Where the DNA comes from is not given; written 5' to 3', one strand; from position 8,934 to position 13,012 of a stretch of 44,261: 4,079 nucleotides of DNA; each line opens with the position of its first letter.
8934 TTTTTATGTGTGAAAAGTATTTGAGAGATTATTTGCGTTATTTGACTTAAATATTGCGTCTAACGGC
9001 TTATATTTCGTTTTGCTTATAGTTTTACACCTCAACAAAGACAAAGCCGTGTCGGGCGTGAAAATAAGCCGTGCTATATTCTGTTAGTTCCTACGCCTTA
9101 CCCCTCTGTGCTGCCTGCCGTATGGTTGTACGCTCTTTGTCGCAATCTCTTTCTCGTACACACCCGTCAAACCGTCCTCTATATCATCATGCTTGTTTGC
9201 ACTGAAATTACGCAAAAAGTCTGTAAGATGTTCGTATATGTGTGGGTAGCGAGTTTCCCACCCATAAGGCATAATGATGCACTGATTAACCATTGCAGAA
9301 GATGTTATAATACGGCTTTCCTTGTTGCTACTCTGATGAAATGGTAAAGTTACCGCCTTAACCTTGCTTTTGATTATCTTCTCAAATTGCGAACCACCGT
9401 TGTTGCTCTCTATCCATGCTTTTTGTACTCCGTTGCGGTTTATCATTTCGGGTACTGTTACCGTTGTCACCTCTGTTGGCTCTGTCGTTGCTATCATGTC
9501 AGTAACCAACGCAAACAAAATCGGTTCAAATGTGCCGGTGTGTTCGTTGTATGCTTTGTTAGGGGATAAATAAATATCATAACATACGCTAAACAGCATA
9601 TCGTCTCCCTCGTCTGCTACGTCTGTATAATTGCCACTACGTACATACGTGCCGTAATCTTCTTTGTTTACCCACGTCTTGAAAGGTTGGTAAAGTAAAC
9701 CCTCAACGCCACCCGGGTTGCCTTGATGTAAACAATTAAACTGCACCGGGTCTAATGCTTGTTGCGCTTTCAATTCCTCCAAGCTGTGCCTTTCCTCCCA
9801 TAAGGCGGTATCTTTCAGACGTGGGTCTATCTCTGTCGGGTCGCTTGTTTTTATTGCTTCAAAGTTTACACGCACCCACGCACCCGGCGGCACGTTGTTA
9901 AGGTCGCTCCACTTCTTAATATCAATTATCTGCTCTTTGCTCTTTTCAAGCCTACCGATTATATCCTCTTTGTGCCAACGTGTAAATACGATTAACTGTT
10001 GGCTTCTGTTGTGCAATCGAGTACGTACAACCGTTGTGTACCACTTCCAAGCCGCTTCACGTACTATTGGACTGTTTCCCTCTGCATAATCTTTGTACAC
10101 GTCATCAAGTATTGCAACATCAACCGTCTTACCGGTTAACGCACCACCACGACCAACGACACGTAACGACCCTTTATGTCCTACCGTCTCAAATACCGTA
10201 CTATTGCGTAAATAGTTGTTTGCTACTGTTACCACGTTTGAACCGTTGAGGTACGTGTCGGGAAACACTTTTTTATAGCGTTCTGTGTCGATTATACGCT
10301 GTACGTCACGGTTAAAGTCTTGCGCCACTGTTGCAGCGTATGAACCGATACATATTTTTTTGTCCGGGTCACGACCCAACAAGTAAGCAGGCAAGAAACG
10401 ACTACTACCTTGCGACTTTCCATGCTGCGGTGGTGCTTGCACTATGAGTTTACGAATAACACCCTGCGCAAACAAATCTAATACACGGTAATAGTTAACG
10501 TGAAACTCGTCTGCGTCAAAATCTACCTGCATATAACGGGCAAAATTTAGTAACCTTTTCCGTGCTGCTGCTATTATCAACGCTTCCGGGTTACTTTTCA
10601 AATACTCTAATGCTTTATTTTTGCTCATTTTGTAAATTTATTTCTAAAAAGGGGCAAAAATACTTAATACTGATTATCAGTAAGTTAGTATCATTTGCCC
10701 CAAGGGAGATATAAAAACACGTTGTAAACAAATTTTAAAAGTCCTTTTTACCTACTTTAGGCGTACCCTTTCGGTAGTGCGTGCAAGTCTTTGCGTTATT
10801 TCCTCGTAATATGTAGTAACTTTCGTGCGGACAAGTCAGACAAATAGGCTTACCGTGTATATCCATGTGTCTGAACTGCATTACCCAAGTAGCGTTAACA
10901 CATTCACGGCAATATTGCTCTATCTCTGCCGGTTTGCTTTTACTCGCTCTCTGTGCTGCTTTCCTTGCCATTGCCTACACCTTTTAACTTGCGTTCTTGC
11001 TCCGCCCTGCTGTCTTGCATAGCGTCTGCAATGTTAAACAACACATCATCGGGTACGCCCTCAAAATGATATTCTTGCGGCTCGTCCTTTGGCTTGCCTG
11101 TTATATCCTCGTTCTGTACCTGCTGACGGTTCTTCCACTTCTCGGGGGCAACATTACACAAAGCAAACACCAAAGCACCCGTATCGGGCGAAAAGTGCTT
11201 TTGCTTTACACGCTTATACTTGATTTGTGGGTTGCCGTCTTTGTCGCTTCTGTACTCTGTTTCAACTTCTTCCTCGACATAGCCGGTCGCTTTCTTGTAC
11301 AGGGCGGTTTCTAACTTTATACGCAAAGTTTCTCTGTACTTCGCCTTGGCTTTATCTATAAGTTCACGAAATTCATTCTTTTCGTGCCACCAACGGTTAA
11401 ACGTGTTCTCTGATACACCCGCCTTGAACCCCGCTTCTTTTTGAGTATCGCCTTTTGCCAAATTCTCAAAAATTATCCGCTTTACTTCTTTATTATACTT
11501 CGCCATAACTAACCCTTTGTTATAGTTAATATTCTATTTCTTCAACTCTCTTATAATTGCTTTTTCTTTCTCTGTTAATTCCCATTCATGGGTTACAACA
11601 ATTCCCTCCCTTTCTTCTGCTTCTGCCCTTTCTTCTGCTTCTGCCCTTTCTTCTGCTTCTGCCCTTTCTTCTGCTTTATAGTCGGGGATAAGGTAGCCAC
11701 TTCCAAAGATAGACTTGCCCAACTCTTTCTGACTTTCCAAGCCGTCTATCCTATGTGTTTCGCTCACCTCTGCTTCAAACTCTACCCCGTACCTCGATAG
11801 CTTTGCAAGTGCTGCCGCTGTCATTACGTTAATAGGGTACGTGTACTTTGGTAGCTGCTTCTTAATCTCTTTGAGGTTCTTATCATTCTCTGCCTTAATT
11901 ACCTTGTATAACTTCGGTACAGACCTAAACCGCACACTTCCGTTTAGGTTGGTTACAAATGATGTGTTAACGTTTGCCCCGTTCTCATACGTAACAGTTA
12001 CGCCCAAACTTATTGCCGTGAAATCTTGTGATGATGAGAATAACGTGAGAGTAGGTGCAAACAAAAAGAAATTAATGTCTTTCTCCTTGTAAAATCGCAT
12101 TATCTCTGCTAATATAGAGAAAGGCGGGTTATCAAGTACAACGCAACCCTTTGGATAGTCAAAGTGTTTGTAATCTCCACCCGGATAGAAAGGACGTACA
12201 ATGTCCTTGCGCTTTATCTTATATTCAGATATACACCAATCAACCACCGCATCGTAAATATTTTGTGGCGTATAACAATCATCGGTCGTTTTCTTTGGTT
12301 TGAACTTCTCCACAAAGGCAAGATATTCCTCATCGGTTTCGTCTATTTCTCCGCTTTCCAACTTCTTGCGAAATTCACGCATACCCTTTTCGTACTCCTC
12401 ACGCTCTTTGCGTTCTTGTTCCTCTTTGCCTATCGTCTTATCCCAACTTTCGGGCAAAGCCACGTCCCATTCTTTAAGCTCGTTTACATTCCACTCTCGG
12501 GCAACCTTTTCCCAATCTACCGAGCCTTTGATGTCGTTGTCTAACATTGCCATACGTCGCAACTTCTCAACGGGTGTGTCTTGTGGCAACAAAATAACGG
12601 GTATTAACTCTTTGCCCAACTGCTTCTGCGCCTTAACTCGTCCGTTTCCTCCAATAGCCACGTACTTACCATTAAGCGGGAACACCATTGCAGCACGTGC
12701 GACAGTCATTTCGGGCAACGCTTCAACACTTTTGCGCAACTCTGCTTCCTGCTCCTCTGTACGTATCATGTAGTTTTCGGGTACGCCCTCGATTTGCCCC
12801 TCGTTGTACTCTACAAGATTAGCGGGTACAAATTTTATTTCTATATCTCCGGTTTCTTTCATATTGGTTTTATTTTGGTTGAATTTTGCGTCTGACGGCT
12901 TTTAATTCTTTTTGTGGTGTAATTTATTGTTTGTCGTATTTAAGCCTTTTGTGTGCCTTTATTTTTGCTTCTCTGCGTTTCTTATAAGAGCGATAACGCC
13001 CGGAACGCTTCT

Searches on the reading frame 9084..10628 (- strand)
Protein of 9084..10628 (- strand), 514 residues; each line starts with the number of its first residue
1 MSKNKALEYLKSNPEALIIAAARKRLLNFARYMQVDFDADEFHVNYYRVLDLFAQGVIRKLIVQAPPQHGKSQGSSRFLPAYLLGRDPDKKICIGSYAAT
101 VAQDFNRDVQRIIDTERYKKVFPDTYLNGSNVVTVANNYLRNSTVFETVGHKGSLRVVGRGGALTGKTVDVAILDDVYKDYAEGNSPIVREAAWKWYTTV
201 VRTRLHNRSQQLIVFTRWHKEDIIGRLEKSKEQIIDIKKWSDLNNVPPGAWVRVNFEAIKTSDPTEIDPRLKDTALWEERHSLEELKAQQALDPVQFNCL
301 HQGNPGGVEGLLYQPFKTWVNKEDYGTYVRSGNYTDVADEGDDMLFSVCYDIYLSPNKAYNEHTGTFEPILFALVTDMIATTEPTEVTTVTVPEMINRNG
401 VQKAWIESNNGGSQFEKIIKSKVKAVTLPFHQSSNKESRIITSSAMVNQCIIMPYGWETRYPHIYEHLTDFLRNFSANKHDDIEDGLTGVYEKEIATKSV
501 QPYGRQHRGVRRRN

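Call 55: search_protein_families(library=phrogs, proteins=[window:9084-10628:-], max_evalue=0.001)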
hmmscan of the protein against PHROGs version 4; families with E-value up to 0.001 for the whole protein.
window:9084-10628:- (514 aa): 4 families
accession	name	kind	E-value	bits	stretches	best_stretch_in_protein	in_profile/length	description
phrog_38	-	head and packaging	7e-74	250.8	1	14-500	264-709/760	terminase large subunit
phrog_4758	-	head and packaging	3e-45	155.5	1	22-239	22-227/243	terminase large subunit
phrog_30251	-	head and packaging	2.1e-38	133.1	2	297-483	269-449/799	terminase large subunit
phrog_5573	-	head and packaging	7.9e-11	42.8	1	253-494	14-234/250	terminase large subunit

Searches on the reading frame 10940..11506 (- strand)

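Call 55: search_protein_families(library=phrogs, proteins=[window:10940-11506:-], max_evalue=0.001)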
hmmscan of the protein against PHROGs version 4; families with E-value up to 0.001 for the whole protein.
window:10940-11506:- (188 aa): 6 families
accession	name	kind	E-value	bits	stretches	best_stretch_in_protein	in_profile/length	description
phrog_309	-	head and packaging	2e-22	81.6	1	1-164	135-292/319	terminase small subunit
phrog_4044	-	head and packaging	1.5e-08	35.3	1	3-137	23-141/180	terminase small subunit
phrog_1482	-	head and packaging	5.6e-06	27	1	3-61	14-73/147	terminase small subunit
phrog_23444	-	head and packaging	5.7e-05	24.2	1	30-127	8-101/126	terminase small subunit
phrog_4102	-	head and packaging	0.00016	22.9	1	2-62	13-81/166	terminase small subunit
phrog_24579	-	head and packaging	0.00068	20.6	1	14-73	26-84/126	terminase small subunit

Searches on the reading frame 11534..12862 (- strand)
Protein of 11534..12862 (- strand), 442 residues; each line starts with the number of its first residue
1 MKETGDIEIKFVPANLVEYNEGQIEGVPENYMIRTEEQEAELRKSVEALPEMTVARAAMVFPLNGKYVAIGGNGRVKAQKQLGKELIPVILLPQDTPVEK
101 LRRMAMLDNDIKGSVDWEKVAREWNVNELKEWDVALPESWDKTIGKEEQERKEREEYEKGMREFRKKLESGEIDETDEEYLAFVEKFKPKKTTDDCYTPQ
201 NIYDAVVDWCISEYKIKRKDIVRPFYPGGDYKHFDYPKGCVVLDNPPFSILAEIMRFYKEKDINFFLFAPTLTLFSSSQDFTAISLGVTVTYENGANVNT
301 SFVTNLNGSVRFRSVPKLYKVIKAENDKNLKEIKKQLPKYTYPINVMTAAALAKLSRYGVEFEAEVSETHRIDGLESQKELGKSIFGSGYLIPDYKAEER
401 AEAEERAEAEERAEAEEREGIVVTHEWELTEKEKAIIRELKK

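Call 55: search_protein_families(library=phrogs, proteins=[window:11534-12862:-], max_evalue=0.001)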
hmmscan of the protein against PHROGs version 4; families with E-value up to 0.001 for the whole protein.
window:11534-12862:- (442 aa): 6 families
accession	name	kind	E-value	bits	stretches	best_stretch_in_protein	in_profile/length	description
phrog_21498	-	unknown function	1.5e-86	291.2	1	173-441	16-269/270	-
phrog_17622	-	unknown function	4.3e-23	82.9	1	8-139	5-137/222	-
phrog_940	-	DNA, RNA and nucleotide metabolism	3.6e-10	40.6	1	22-164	12-151/388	nuclease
phrog_620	-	DNA, RNA and nucleotide metabolism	2.4e-07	32.1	1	64-204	51-193/217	ParB-like partition protein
phrog_498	-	other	4.4e-06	26.5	1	66-170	81-173/633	DNA methyltransferase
phrog_15396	-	DNA, RNA and nucleotide metabolism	0.0009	20.1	0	66-136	48-117/258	ParB-like partition nuclease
